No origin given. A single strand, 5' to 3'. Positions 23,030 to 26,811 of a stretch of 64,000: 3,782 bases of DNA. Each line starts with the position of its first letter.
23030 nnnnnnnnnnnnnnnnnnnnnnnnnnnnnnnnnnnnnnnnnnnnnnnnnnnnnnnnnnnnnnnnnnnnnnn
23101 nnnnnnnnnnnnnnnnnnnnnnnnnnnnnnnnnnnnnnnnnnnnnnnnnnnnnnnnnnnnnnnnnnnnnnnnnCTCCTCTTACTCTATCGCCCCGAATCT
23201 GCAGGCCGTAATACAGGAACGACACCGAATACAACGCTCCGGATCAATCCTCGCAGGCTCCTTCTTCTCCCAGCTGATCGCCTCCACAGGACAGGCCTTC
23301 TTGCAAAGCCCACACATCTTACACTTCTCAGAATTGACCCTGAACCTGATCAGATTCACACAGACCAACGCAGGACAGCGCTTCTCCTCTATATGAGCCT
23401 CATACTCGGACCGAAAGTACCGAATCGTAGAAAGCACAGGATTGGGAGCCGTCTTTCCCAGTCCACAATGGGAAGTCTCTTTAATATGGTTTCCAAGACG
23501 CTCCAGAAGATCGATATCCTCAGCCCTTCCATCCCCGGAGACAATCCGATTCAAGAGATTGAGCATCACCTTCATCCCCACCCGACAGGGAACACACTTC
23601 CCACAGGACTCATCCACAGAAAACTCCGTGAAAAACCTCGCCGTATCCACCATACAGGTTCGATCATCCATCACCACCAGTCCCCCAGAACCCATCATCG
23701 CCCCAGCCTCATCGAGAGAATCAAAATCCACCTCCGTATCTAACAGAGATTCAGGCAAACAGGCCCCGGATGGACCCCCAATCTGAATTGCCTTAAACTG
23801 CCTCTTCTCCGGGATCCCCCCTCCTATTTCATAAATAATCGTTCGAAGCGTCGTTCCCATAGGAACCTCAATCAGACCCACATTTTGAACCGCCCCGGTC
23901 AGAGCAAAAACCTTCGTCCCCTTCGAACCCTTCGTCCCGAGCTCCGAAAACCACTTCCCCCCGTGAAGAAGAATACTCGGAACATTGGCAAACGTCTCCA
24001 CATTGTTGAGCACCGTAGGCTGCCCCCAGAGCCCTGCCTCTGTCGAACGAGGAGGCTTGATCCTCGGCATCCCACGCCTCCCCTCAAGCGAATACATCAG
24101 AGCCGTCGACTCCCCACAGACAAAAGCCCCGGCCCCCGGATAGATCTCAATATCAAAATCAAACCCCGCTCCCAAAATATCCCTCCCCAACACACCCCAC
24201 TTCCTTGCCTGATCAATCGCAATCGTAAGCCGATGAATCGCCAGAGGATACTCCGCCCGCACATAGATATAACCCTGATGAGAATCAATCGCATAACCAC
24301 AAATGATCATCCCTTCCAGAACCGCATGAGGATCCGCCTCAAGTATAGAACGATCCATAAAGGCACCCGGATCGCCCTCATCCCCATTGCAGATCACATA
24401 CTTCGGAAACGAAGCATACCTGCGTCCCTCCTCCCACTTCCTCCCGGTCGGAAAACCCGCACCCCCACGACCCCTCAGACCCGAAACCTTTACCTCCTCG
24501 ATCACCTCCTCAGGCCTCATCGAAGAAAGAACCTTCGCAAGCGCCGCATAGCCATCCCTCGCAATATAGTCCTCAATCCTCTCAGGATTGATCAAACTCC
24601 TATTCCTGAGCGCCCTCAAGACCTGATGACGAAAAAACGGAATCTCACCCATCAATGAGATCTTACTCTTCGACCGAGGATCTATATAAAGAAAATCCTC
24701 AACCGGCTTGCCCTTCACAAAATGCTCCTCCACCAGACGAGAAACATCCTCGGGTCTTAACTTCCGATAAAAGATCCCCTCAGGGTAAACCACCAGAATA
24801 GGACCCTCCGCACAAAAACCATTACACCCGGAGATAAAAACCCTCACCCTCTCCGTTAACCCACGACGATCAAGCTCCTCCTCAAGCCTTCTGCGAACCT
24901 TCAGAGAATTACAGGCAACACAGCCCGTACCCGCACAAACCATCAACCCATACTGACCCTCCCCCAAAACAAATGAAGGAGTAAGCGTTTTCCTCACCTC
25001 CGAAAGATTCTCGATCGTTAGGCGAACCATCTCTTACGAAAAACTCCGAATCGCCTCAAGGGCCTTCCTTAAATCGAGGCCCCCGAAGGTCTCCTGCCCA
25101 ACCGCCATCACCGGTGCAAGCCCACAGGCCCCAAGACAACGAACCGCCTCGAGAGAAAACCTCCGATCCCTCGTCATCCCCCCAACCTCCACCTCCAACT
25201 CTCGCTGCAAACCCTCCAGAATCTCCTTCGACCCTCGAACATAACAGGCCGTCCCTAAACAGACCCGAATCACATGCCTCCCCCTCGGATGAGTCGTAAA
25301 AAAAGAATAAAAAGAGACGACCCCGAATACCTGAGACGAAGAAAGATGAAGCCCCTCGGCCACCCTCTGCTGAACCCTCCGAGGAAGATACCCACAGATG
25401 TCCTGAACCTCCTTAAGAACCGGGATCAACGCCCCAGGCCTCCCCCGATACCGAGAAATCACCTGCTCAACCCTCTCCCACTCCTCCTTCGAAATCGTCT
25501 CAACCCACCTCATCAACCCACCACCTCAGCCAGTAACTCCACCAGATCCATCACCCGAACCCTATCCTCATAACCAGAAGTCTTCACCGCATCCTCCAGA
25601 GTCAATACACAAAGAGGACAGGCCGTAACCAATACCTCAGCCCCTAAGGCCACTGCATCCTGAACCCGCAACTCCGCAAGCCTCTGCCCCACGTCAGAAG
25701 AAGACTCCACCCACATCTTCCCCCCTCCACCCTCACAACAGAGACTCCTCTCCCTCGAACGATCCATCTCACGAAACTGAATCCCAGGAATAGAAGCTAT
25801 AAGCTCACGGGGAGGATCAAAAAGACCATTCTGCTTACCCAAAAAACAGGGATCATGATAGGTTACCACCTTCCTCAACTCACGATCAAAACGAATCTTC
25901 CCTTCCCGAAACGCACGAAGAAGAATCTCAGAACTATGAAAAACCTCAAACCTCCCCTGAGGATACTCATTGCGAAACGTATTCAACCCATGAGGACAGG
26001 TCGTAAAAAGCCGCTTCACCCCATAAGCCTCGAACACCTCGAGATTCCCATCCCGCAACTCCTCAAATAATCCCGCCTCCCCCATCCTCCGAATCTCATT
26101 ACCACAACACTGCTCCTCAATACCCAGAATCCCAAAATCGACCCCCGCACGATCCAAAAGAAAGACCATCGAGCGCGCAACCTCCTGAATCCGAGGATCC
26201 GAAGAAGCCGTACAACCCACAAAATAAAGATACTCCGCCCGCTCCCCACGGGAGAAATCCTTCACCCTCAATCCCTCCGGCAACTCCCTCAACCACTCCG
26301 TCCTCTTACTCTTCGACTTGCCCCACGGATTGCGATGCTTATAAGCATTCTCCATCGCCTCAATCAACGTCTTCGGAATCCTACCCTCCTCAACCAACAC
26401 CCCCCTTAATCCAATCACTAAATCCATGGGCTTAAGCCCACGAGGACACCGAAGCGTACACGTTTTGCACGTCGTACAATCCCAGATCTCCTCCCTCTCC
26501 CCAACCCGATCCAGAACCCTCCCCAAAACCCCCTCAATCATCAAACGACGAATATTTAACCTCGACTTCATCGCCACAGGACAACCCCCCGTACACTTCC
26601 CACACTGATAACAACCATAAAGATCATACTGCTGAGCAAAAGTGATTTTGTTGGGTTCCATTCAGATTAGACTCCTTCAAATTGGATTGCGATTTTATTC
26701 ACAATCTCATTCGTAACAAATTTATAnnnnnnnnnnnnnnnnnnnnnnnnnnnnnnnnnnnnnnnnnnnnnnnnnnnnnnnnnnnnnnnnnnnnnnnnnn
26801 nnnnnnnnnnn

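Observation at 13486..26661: Bam(DEFGHI)-like HdrA/HdrL-NuoEFG-HdrD electron module wired to EtfAB and an acyl-CoA dehydrogenase: candidate undescribed flavin-based bifurcating/confurcating complex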

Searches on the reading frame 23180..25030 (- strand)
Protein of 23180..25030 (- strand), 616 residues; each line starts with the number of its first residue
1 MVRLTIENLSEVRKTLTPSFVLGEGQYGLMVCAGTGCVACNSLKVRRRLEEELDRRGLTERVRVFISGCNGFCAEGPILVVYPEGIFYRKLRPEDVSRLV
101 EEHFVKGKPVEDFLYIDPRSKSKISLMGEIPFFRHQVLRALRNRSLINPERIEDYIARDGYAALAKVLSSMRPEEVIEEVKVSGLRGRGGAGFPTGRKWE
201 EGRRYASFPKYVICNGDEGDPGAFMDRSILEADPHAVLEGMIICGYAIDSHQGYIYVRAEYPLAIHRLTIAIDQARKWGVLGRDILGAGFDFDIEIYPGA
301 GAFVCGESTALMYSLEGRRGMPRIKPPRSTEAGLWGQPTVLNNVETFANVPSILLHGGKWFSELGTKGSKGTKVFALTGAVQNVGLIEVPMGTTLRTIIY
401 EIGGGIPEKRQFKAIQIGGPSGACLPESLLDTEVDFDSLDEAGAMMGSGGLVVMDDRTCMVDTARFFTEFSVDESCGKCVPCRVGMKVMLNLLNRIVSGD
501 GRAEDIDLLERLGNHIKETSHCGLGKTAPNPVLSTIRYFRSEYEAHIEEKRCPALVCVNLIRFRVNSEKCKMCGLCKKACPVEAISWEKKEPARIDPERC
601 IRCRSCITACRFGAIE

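Call 3: search_protein_families(library=pfam, proteins=[window:23180-25030:-])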
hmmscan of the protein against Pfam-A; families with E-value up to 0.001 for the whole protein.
window:23180-25030:- (616 aa): 10 families
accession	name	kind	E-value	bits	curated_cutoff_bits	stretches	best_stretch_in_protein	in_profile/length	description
PF01512.22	Complex1_51K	-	6.3e-48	162.9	31.2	1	180-351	1-149/150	Nuo51 FMN-binding domain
PF10589.14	NADH_4Fe-4S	-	6.7e-33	112.9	23.5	1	462-546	1-85/85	NADH-ubiquinone oxidoreductase-F iron-sulfur binding region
PF00037.32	Fer4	-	6.1e-12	45.3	21.1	2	564-586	2-24/24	4Fe-4S binding domain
PF12837.12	Fer4_6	-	5.6e-09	36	25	2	593-615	2-24/24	4Fe-4S binding domain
PF12838.12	Fer4_7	-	4.1e-08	34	27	1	569-614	1-52/52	4Fe-4S dicluster domain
PF13237.11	Fer4_10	-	3.4e-07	30.5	25.5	1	564-610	3-52/53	4Fe-4S dicluster domain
PF10531.15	SLBB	-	1.3e-06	28.6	27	1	374-421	1-51/55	SLBB domain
PF01257.25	2Fe-2S_thioredx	-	6.2e-06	26.6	24.8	1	25-102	64-143/145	Thioredoxin-like [2Fe-2S] ferredoxin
PF12797.12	Fer4_2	-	8.9e-06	25.8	24.5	1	594-610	4-20/22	4Fe-4S binding domain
PF13187.11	Fer4_9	-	1.8e-05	25.1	27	1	569-615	1-52/52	4Fe-4S dicluster domain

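Call 5: search_protein_families(library=ncbifam, proteins=[window:23180-25030:-], max_evalue=0.00001)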
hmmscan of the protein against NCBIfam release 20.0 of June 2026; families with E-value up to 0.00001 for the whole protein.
window:23180-25030:- (616 aa): 19 families
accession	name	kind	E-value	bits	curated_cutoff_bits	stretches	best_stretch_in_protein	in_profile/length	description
TIGR01959.1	nuoF_fam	equivalog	8.6e-147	488.8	558.65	1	149-547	11-410/410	NADH-quinone oxidoreductase subunit NuoF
NF008436.0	PRK11278.1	equivalog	6.7e-114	381.2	749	1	142-551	17-430/448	NADH-quinone oxidoreductase subunit NuoF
NF010120.0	PRK13596.1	equivalog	3.9e-113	378.2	389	1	151-551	19-421/433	NADH-quinone oxidoreductase subunit NuoF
NF041612.1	fdxn_Clost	equivalog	8.2e-16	58.4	150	1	37-111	24-98/102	2Fe-2S ferredoxin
TIGR01945.1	rnfC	subfamily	2e-10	39.8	245.95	1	166-274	114-220/435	RnfABCDGE type electron transport complex subunit C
TIGR04481.1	PR_assoc_PrdC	equivalog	3.5e-10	39.3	490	1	173-275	73-171/425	proline reductase-associated electron transfer protein PrdC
NF058577.1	FdxA_fam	equivalog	4.7e-10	39.5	65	1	567-614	6-52/52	4Fe-4S ferredoxin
NF003454.1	PRK05035.1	equivalog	7.4e-10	37.9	345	1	168-275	118-222/556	electron transport complex subunit RsxC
NF038196.1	ferrodoxin_EFR1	subfamily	4.8e-09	36.6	75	1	562-616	179-230/242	EFR1 family ferrodoxin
NF041613.1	fdxn_Azotob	equivalog_domain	6.1e-09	36.1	195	1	37-112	24-99/107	2Fe-2S ferredoxin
TIGR04105.1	FeFe_hydrog_B1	subfamily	4.6e-08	32.2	450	1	576-615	166-205/462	monomeric [FeFe] hydrogenase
NF040770.1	hetero_SS_HdrA2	exception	1.5e-07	30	1100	1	560-616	569-624/777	CoB-CoM heterodisulfide reductase HdrA2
NF043039.1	HgcAB_like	equivalog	5.1e-07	29.6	285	1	559-615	291-349/350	HgcAB-like fusion protein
NF007382.0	PRK09898.1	equivalog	1.6e-06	27.8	213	1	564-612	117-168/208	ferredoxin-like protein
TIGR03294.1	FrhG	equivalog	4.1e-06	26.7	245.5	1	559-610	165-215/228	coenzyme F420 hydrogenase subunit gamma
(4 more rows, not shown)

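Call 25: search_solved_structures(query=window:23180-25030:-, max_evalue=1e-30)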
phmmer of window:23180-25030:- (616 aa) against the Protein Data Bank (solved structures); distinct sequences matched with E-value up to 1e-30: 63 (the best 60 are shown).
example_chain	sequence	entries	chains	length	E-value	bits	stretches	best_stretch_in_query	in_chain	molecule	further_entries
7q4v_B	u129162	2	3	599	1.8e-237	793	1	29-615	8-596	Iron hydrogenase HydB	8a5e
7t2r_B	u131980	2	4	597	3.9e-237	791.9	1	29-615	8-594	NiFe hydrogenase subunit B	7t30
8a6t_B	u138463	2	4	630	1.3e-220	737.3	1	26-615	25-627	Electron bifurcating hydrogenase subunit HydB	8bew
9mqx_B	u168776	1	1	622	1.4e-213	714.1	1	30-614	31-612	NADH:ubiquinone oxidoreductase, NADH-binding (51 kD) subunit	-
9bov_B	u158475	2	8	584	2.8e-212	709.8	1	34-615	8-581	NADH dehydrogenase (Quinone)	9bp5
8oh5_B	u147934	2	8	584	1.7e-210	703.9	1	33-615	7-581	NAD-reducing hydrogenase subunit HoxF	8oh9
7q4w_B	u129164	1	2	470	2.3e-204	683.6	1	152-615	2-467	Iron hydrogenase HydB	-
7p5h_B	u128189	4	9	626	4e-202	676.3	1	28-616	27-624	Fe-hydrogenase, subunit beta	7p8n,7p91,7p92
9n5u_B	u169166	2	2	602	2e-200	670.7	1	38-616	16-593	NfnB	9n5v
2fug_1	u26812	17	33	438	6.4e-117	394.8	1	153-551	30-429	NADH-quinone oxidoreductase chain 1 | NADH-QUINONE OXIDOREDUCTASE SUBUNIT 1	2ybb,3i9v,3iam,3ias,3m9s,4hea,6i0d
6vw7_B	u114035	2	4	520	3.2e-111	376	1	126-543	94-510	NAD-dependent formate dehydrogenase beta subunit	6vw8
6hl2_B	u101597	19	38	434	1.3e-106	360.8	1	149-548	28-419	NADH-quinone oxidoreductase subunit F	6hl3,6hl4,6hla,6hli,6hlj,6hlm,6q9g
7q5y_C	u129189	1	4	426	1.4e-106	360.6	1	149-547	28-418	NADH-quinone oxidoreductase subunit F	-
6q9c_B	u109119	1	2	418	3.1e-106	359.5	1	149-546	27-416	NADH-quinone oxidoreductase subunit F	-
6r7p_B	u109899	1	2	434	3.3e-106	359.4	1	149-548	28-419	NADH-quinone oxidoreductase subunit F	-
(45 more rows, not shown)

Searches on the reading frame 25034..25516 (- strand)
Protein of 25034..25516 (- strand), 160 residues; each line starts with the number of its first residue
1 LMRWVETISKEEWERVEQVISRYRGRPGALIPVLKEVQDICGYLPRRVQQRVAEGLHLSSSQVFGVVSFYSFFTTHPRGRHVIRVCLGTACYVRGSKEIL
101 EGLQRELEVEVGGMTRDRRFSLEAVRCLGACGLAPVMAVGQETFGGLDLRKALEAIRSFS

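Call 3: search_protein_families(library=pfam, proteins=[window:25034-25516:-])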
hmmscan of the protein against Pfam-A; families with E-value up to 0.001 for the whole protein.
window:25034-25516:- (160 aa): 1 family
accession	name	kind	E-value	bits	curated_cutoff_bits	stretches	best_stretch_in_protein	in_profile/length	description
PF01257.25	2Fe-2S_thioredx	-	5.2e-47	159.8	24.8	1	16-158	1-143/145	Thioredoxin-like [2Fe-2S] ferredoxin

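Call 5: search_protein_families(library=ncbifam, proteins=[window:25034-25516:-], max_evalue=0.00001)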
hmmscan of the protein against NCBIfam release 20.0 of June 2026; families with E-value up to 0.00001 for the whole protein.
window:25034-25516:- (160 aa): 9 families
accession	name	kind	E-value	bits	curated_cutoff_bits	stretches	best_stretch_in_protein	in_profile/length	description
NF005747.0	PRK07571.1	equivalog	7.4e-46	156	224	1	9-159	18-168/173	bidirectional hydrogenase complex protein HoxE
NF004638.0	PRK05988.1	equivalog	3.2e-39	134.3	198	1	9-152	7-150/159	formate dehydrogenase subunit gamma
NF005722.0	PRK07539.1-2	equivalog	3.8e-39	134.3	141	1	7-153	4-150/157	NADH-quinone oxidoreductase subunit NuoE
TIGR01958.1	nuoE_fam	subfamily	3e-35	121.5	142.4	1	16-155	2-143/148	NADH-quinone oxidoreductase subunit NuoE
NF005725.0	PRK07539.1-5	equivalog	5.3e-33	114.1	220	1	8-156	17-168/174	NADH-quinone oxidoreductase subunit NuoE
NF005721.0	PRK07539.1-1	equivalog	2.3e-30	105.9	308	1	6-154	24-172/292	NADH-quinone oxidoreductase subunit NuoE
NF005723.0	PRK07539.1-3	equivalog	2.1e-22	79.7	226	1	8-142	2-138/158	NADH-quinone oxidoreductase subunit NuoE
NF005724.0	PRK07539.1-4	equivalog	4.2e-22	79.1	280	1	9-154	19-167/240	NADH-quinone oxidoreductase subunit NuoE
NF009040.0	PRK12373.1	equivalog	5.2e-19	69.2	514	1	17-149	24-159/400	NADH-quinone oxidoreductase subunit E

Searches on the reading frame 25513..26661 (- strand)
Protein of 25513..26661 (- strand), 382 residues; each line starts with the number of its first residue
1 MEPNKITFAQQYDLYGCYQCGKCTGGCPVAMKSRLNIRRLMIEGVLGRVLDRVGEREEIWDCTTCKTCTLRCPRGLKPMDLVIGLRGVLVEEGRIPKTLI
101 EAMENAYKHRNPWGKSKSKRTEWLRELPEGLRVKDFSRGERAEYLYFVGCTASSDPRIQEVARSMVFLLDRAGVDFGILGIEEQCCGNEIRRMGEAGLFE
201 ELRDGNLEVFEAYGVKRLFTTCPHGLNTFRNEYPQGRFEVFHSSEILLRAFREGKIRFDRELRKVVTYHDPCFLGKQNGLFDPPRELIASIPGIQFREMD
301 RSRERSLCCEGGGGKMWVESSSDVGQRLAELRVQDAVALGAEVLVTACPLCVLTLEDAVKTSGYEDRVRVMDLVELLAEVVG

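Call 3: search_protein_families(library=pfam, proteins=[window:25513-26661:-])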
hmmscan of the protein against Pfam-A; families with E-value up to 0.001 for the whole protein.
window:25513-26661:- (382 aa): 5 families
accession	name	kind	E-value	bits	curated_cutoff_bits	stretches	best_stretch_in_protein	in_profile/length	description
PF02754.22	CCG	-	9.9e-29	99.7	20.6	2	266-355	1-84/85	Cysteine-rich domain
PF13183.11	Fer4_8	-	1.6e-10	41.8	27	1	14-76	2-68/68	4Fe-4S dicluster domain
PF13187.11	Fer4_9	-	1.2e-08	35.3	27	1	17-75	2-50/52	4Fe-4S dicluster domain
PF13534.11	Fer4_17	-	8.5e-08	33.1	22.2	1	17-76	2-60/61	4Fe-4S dicluster domain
PF13237.11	Fer4_10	-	1.9e-06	28.1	25.5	1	13-73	5-53/53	4Fe-4S dicluster domain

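Call 5: search_protein_families(library=ncbifam, proteins=[window:25513-26661:-], max_evalue=0.00001)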
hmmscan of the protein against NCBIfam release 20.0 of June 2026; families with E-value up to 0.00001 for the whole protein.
window:25513-26661:- (382 aa): 15 families
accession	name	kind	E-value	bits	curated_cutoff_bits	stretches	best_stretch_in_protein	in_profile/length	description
NF004898.0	PRK06259.1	equivalog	1.3e-50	172.5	385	1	9-380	128-487/488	fumarate reductase (CoM/CoB) subunit TfrB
NF045670.1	quin_L_LdhH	equivalog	5e-26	91.2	800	1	141-378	466-706/706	L-lactate dehydrogenase (quinone) large subunit LdhH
NF045663.1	diclust_near_Sec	equivalog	1.9e-22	79.2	530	1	56-352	349-615/759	pyridine nucleotide-disulfide oxidoreductase/dicluster-binding protein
TIGR03290.1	CoB_CoM_SS_C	equivalog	1.7e-21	76.7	160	1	16-101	3-87/144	CoB--CoM heterodisulfide reductase subunit C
NF008369.0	PRK11168.1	equivalog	1.1e-19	70.7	278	1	140-358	165-383/401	anaerobic glycerol-3-phosphate dehydrogenase subunit C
NF045711.1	sulf_resp_HmcF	equivalog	9.8e-18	64.2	750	1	238-359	307-429/457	sulfate respiration complex iron-sulfur protein HmcF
NF045724.1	ferredox_TmcB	equivalog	4.1e-17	61.9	735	1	61-372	100-419/430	electron transfer complex ferredoxin TmcB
NF038018.1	qmoC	equivalog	1.4e-16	60.9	300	1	14-107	17-109/360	quinone-interacting membrane-bound oxidoreductase complex subunit QmoC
NF045796.1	DsrK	equivalog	1.5e-13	50.2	400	1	239-320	298-378/453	sulfate reduction electron transfer complex DsrMKJOP subunit DsrK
NF041890.1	hdrC_Methbact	equivalog_domain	4.9e-13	49.1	270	1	5-98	19-110/192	ferredoxin:CoB-CoM heterodisulfide reductase subunit HdrC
NF041779.1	hetero_SS_HdrC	equivalog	6.7e-13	48.5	350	1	12-94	28-108/198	ferredoxin:CoB-CoM heterodisulfide reductase subunit HdrC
TIGR03379.1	glycerol3P_GlpC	equivalog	2.7e-09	36.3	279.9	0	242-360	270-382/397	anaerobic glycerol-3-phosphate dehydrogenase subunit GlpC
NF008434.0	PRK11274.1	equivalog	5.5e-08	32.1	333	0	244-362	283-395/409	glycolate oxidase subunit GlcF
TIGR00384.1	dhsB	subfamily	6.3e-07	29.1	88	0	53-82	189-218/222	succinate dehydrogenase and fumarate reductase iron-sulfur protein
NF004616.0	PRK05950.1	subfamily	7.1e-07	28.6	228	0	10-91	142-235/238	succinate dehydrogenase iron-sulfur subunit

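Call 39: search_solved_structures(query=window:25513-26661:-, max_evalue=0.00001, show_alignments=2)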
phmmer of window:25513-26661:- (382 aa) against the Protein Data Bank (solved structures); distinct sequences matched with E-value up to 0.00001: 6.
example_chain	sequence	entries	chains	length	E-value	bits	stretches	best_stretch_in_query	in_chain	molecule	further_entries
9ojn_A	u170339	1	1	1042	6.9e-58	199.4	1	56-378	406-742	Iron-sulfur-binding reductase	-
7bkb_C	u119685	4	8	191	1.1e-18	70.4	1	16-108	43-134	CoB--CoM heterodisulfide reductase subunit C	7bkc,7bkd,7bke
5odc_C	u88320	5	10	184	1.2e-17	66.9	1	14-119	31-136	Heterodisulfide reductase, subunit C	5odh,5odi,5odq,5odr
9sfi_E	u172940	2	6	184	3.9e-17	65.3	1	13-98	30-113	H(2)/formate:CoB-CoM heterodisulfide,ferredoxin reductase subunit C2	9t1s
8rvv_C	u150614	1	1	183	2e-12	49.7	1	6-87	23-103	H(2):CoB-CoM heterodisulfide,ferredoxin reductase subunit C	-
8rvu_c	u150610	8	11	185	2e-12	49.7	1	6-87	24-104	H(2):CoB-CoM heterodisulfide,ferredoxin reductase subunit C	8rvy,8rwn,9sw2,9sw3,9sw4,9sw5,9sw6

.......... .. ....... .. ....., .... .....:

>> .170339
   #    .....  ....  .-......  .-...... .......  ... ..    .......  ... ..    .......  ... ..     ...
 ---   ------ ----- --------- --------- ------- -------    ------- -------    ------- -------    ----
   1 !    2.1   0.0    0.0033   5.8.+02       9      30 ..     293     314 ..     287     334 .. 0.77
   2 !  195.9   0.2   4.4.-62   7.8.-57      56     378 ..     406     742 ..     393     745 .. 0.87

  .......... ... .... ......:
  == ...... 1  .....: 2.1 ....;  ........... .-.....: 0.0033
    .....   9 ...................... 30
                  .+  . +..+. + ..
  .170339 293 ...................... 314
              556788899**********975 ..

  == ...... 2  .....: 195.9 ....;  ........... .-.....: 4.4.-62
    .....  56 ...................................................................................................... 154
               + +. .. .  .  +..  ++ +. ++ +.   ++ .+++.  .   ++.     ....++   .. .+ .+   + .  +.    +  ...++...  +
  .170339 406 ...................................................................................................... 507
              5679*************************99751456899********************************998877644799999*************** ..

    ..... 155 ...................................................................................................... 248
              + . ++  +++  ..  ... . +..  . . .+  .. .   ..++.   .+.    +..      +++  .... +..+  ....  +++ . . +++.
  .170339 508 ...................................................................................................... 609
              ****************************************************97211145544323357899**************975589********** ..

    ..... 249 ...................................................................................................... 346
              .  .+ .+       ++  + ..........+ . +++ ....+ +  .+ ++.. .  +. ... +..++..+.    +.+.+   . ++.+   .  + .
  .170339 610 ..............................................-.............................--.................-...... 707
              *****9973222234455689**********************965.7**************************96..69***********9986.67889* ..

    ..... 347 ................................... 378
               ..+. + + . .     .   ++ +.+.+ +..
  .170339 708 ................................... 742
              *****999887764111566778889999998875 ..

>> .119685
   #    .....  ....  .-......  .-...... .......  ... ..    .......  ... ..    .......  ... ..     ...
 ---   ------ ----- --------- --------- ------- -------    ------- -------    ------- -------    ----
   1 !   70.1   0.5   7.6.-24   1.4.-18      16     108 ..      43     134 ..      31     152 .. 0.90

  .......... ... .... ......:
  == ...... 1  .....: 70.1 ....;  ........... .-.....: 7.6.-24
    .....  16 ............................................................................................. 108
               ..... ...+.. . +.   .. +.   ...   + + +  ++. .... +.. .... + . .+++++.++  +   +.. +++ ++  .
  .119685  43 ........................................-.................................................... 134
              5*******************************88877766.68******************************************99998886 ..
